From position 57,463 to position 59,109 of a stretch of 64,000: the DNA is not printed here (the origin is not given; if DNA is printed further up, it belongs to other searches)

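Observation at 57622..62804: Minimal split NRPS: hydroxylase-carrier fusion plus one C-A-T-TE module, so one A domain serves two carrier domains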

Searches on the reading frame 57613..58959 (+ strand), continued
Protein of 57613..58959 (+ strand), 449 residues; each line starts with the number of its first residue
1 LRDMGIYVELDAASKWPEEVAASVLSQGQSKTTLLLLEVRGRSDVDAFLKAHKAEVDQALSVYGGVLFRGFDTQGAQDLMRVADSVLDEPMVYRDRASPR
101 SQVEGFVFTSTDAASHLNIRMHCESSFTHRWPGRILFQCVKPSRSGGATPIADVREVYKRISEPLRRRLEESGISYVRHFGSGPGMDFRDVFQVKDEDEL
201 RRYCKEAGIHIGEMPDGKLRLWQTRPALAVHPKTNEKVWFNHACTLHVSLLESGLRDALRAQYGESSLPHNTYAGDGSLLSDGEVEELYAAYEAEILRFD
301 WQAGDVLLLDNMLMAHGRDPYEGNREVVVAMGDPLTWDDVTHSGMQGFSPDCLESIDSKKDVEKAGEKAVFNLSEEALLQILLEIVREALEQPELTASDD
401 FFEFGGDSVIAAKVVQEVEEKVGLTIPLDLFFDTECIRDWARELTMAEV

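Call 63: find_encoding_contigs(protein=P0129, flank=8000, max_places=2)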
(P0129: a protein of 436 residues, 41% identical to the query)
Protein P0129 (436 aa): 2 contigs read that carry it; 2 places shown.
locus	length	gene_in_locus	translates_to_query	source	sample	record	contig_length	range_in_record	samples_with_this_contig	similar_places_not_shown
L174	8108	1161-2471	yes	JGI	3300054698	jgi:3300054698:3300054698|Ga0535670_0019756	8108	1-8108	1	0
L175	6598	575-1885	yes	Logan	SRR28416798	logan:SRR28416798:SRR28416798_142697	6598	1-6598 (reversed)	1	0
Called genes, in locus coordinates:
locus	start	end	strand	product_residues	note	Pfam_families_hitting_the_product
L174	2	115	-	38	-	?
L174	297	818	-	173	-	PF00665:rve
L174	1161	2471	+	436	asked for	PF02668:TauD, PF00550:PP-binding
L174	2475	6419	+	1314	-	PF00668:Condensation, PF00501:AMP-binding, PF00550:PP-binding, PF00975:Thioesterase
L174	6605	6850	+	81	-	-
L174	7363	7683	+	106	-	-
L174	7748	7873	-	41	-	-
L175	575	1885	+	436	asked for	PF02668:TauD, PF00550:PP-binding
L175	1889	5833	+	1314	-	PF00668:Condensation, PF00501:AMP-binding, PF00550:PP-binding, PF00975:Thioesterase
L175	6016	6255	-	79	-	-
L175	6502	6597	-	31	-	?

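Call 64: predict_structure(alignment_id=A3)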
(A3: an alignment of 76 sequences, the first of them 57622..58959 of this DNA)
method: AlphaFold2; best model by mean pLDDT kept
length: 446 residues; sequences in the alignment: 76
mean_pLDDT: 93.5   pTM: 0.91
mean pLDDT of the five models: 93.5, 92.9, 92.6, 92.5, 92.5
residues with pLDDT >= 90: 392; 70-90: 33; 50-70: 15; < 50: 6
segments of 3 or more residues with pLDDT < 50: none
pLDDT, mean of each block of 10 residues (from residue 1): 66 90 97 95 96 97 97 97 97 95 96 95 98 98 98 98 98 95 94 98 98 96 98 97 94 91 95 97 98 98 98 98 98 98 94 69 62 96 96 95 91 92 89 94 77
secondary structure, 60 per line:
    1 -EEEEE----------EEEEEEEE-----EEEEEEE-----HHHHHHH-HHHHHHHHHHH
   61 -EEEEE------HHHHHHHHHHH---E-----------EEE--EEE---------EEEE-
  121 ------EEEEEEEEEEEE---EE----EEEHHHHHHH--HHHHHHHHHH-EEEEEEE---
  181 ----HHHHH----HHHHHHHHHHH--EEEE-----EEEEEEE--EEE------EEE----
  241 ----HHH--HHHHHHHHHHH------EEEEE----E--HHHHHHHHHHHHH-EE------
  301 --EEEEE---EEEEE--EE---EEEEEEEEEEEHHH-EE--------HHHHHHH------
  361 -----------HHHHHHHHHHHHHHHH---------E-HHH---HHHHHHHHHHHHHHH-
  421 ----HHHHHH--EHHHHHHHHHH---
elements in order: E2-6 E17-24 E30-36 H42-48 H50-60 E62-66 H73-83 E99-101 E104-106 E116-119 E127-138 E148-150 H151-157 H160-169 E171-177 H185-189 H194-204 E207-210 E216-222 E225-227 E234-236 H250-260 E267-271 H279-291 E303-307 E311-315 E323-333 H348-354 H372-387 H405-419 H425-430 H434-443

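Call 65: find_encoding_contigs(protein=P0130, flank=8000, max_places=2)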
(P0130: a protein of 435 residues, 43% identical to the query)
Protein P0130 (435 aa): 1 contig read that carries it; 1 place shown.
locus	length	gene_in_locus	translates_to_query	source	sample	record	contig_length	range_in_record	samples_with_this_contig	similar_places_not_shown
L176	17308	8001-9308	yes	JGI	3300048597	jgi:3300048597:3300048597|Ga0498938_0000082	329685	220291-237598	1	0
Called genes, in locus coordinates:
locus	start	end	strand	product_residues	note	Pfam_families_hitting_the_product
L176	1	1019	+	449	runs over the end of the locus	PF04972:BON, PF00924:MS_channel_2nd, PF21082:MS_channel_3rd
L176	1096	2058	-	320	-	PF01699:Na_Ca_ex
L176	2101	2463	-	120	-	PF20556:DUF6768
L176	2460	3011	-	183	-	PF07638:Sigma70_ECF, PF04542:Sigma70_r2, PF08281:Sigma70_r4_2, PF04545:Sigma70_r4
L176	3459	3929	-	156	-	-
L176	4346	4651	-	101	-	-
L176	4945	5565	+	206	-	PF17765:MLTR_LBD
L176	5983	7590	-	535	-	-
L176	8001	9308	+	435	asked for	PF02668:TauD, PF00550:PP-binding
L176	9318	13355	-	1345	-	PF00668:Condensation, PF00501:AMP-binding, PF13193:AMP-binding_C, PF00550:PP-binding, PF00975:Thioesterase, PF12697:Abhydrolase_6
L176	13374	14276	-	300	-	PF01522:Polysacc_deac_1 (weak)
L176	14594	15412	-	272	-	PF00596:Aldolase_II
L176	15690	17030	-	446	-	-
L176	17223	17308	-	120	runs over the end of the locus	-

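Call 66: find_encoding_contigs(protein=P0131, flank=8000, max_places=2)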
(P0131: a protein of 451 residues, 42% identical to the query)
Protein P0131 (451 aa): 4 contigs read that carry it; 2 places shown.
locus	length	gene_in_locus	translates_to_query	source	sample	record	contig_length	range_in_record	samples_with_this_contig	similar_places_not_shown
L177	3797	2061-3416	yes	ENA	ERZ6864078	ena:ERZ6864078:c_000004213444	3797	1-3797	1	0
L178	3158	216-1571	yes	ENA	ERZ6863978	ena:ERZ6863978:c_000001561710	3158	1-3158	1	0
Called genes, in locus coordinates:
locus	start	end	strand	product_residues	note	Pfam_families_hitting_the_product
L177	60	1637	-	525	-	PF20142:Scaffold, PF01471:PG_binding_1, PF03734:YkuD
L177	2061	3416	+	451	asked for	PF02668:TauD, PF00550:PP-binding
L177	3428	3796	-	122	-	?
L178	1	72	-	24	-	?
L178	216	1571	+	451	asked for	PF02668:TauD, PF00550:PP-binding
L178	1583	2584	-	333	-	-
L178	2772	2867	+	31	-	-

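Call 67: find_encoding_contigs(protein=P0132, flank=8000, max_places=2)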
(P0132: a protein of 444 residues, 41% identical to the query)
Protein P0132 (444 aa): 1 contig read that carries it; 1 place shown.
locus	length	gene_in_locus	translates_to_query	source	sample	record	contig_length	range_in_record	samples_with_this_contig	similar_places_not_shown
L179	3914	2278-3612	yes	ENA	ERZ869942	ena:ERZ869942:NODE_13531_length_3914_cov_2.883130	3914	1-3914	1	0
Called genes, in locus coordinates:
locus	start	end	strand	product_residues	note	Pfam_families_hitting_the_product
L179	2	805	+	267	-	?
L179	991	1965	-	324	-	PF08240:ADH_N, PF00107:ADH_zinc_N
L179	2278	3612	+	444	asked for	PF02668:TauD, PF00550:PP-binding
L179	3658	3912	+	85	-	?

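Call 71: fold_search(model_id=the predicted structure, library=pdb)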
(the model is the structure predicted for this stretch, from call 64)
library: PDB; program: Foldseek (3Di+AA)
matches with E <= 10: 1205; with E <= 0.001: 260
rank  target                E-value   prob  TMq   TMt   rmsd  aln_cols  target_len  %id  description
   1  1y0z_A                1.9e-24  1.00  0.61  0.83   4.4       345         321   25  X-ray structure of gene product from Arabidopsis thaliana At3g21360 (released 2004-11-30)
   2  1y0z_B                4.5e-24  1.00  0.59  0.80   4.9       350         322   24  X-ray structure of gene product from Arabidopsis thaliana At3g21360 (released 2004-11-30)
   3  7qte_A                1.6e-12  1.00  0.44  0.66   6.3       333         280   17  Crystal Structure of the Fe(II)/alpha-ketoglutarate dependent dioxygenase PlaO1 in complex with cobalt and succinate (released 2023-01-25)
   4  7qtf_A                3.1e-12  1.00  0.41  0.62   6.3       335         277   17  Crystal Structure of the Fe(II)/alpha-ketoglutarate dependent dioxygenase PlaO1 in complex with sodium succinate (released 2023-01-18)
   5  4y0e_F                3.2e-12  1.00  0.42  0.59   8.7       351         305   14  X-ray Crystal Structure of a putative dioxygenase from Mycobacterium abscessus (released 2015-11-25)
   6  7qtf_C                4.3e-12  1.00  0.42  0.62   6.6       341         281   16  Crystal Structure of the Fe(II)/alpha-ketoglutarate dependent dioxygenase PlaO1 in complex with sodium succinate (released 2023-01-18)
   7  4y0e_H                4.3e-12  1.00  0.42  0.59   8.0       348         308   15  X-ray Crystal Structure of a putative dioxygenase from Mycobacterium abscessus (released 2015-11-25)
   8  1vz4_A                4.6e-12  1.00  0.40  0.65   6.7       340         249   17  Fe-Succinate Complex of AtsK (released 2004-11-15)
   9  7qtd_D                5.1e-12  1.00  0.42  0.63   6.3       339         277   18  Crystal Structure of the Fe(II)/alpha-ketoglutarate dependent dioxygenase PlaO1 in complex with iron and alpha-ketoglu (released 2023-01-18)
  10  7qtd_B                5.4e-12  1.00  0.42  0.62   6.7       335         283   19  Crystal Structure of the Fe(II)/alpha-ketoglutarate dependent dioxygenase PlaO1 in complex with iron and alpha-ketoglu (released 2023-01-18)
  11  4y0e_G                5.7e-12  1.00  0.42  0.60   8.3       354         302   14  X-ray Crystal Structure of a putative dioxygenase from Mycobacterium abscessus (released 2015-11-25)
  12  6l6w                  5.7e-12  1.00  0.43  0.61   7.2       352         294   16  The structure of ScoE with intermediate (released 2020-03-04)
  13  1vz4_D                6.1e-12  1.00  0.41  0.65   6.8       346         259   17  Fe-Succinate Complex of AtsK (released 2004-11-15)
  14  7qtd_A                6.4e-12  1.00  0.42  0.64   6.7       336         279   16  Crystal Structure of the Fe(II)/alpha-ketoglutarate dependent dioxygenase PlaO1 in complex with iron and alpha-ketoglu (released 2023-01-18)
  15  5bkc_B                8.1e-12  1.00  0.44  0.69   6.4       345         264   13  Crystal structure of AAD-1 in complex with (R)-diclofop, Mn(II), and 2-oxoglutarate (released 2019-06-12)
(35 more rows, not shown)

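Call 74: search_protein_families(library=pfam, proteins=[P0133, P0143, P0127, P0128, P0137, P0134, P0135, P0136, P0138, P0141], max_evalue=0.001)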
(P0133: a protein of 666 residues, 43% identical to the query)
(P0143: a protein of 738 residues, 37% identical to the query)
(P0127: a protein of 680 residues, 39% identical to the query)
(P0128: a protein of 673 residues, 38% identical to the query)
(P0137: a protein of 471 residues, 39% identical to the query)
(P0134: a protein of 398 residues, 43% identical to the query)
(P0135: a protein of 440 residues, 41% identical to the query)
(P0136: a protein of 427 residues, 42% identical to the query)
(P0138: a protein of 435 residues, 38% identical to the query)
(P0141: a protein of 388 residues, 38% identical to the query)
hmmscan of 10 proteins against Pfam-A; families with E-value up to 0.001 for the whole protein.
P0133 (666 aa): 3 families
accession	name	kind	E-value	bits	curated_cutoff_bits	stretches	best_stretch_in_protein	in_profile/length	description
PF02668.22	TauD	-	2.9e-44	152.4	27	1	12-294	19-263/267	Taurine catabolism dioxygenase TauD, TfdA family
PF00975.26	Thioesterase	-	2.9e-17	64.1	26.4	1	434-653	6-216/226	Thioesterase domain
PF00550.31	PP-binding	-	1.1e-13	51.7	20.8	1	344-405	2-65/67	Phosphopantetheine attachment site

P0143 (738 aa): 4 families
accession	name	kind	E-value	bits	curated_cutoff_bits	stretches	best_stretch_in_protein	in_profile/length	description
PF02668.22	TauD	-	2.6e-45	155.8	27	1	301-580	24-264/267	Taurine catabolism dioxygenase TauD, TfdA family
PF00501.34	AMP-binding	-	2.7e-22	79.5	29.9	1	1-116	262-383/384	AMP-binding enzyme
PF13193.12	AMP-binding_C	-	2.6e-13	51.1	24.5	1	167-242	1-76/76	AMP-binding enzyme C-terminal domain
PF00550.31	PP-binding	-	1e-11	45.3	20.8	1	638-701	2-67/67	Phosphopantetheine attachment site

P0127 (680 aa): 1 family
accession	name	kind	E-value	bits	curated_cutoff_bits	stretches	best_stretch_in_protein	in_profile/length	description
PF02668.22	TauD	-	2.3e-91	306.8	27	2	382-669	13-264/267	Taurine catabolism dioxygenase TauD, TfdA family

P0128 (673 aa): 1 family
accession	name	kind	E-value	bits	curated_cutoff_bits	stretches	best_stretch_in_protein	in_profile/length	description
PF02668.22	TauD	-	4.8e-82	276.3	27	2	18-305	13-265/267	Taurine catabolism dioxygenase TauD, TfdA family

P0137 (471 aa): 2 families
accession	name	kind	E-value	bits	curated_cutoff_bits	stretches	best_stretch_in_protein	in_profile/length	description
PF02668.22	TauD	-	4.6e-47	161.6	27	1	18-318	3-265/267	Taurine catabolism dioxygenase TauD, TfdA family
PF00550.31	PP-binding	-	1.9e-09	38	20.8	1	373-433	3-65/67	Phosphopantetheine attachment site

P0134 (398 aa): 2 families
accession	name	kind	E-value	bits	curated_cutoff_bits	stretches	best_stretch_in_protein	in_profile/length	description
PF02668.22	TauD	-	1.9e-38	133.3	27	1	2-273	31-266/267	Taurine catabolism dioxygenase TauD, TfdA family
PF00550.31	PP-binding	-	4.5e-15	56.1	20.8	1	320-381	2-65/67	Phosphopantetheine attachment site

P0135 (440 aa): 2 families
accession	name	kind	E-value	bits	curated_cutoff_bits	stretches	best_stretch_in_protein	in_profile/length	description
PF02668.22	TauD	-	4.6e-44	151.8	27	1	41-325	15-264/267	Taurine catabolism dioxygenase TauD, TfdA family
PF00550.31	PP-binding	-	3e-12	47.1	20.8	1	375-434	3-64/67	Phosphopantetheine attachment site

P0136 (427 aa): 2 families
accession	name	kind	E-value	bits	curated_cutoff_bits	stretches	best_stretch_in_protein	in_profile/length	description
PF02668.22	TauD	-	8e-45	154.3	27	1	23-310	14-263/267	Taurine catabolism dioxygenase TauD, TfdA family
PF00550.31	PP-binding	-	2.5e-10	40.9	20.8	1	360-422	1-65/67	Phosphopantetheine attachment site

P0138 (435 aa): 2 families
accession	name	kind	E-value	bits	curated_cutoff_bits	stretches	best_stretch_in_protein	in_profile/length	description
PF02668.22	TauD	-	3.1e-49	168.7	27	1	41-320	21-265/267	Taurine catabolism dioxygenase TauD, TfdA family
PF00550.31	PP-binding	-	2.5e-15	56.9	20.8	1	363-425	3-67/67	Phosphopantetheine attachment site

P0141 (388 aa): 2 families
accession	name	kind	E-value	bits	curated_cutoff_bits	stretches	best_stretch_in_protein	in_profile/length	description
PF02668.22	TauD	-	2.6e-35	123.1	27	1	2-267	41-267/267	Taurine catabolism dioxygenase TauD, TfdA family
PF00550.31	PP-binding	-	3.7e-11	43.6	20.8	1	322-383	2-65/67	Phosphopantetheine attachment site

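Call 77: find_encoding_contigs(protein=P0143, flank=8000, max_places=2)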
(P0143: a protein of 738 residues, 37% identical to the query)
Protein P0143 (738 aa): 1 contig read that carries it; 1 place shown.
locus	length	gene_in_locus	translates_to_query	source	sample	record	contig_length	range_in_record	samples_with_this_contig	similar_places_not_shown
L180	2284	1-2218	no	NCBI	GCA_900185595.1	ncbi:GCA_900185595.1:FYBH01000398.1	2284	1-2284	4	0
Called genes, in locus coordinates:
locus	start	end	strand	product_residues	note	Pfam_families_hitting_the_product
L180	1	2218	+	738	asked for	PF00501:AMP-binding, PF13193:AMP-binding_C, PF02668:TauD, PF00550:PP-binding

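Call 79: find_encoding_contigs(protein=P0133, flank=10000, max_places=3)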
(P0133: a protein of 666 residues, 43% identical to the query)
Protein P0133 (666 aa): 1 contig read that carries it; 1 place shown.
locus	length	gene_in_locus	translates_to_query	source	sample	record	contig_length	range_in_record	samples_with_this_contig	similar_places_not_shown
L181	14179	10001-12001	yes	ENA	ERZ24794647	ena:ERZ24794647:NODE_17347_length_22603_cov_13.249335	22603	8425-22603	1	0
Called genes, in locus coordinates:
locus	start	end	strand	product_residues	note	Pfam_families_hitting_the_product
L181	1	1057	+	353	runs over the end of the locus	PF11104:PilM_2, PF06723:MreB_Mbl (faint), PF14450:FtsA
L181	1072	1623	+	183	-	PF05137:PilN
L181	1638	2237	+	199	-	PF04612:T2SSM (faint), PF04350:PilO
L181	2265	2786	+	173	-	PF04351:PilP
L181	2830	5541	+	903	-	PF24837:AMIN-like (faint), PF11741:AMIN, PF07660:STN, PF03958:Secretin_N, PF00263:Secretin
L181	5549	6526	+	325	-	-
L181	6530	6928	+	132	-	-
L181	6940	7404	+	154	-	PF01220:DHquinase_II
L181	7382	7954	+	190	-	PF08207:EFP_N, PF01132:EFP, PF09285:Elong-fact-P_C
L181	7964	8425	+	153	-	PF00364:Biotin_lipoyl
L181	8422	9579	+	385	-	PF13439:Glyco_transf_4, PF13477:Glyco_trans_4_2 (weak), PF13579:Glyco_trans_4_4, PF00534:Glycos_transf_1, PF13692:Glyco_trans_1_4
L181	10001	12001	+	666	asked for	PF02668:TauD, PF00550:PP-binding, PF00975:Thioesterase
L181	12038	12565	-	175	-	PF13432:TPR_16 (faint), PF14559:TPR_19 (weak)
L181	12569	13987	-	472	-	PF00072:Response_reg, PF00158:Sigma54_activat, PF14532:Sigma54_activ_2, PF00004:AAA (faint), PF07728:AAA_5, PF25601:AAA_lid_14, PF02954:HTH_8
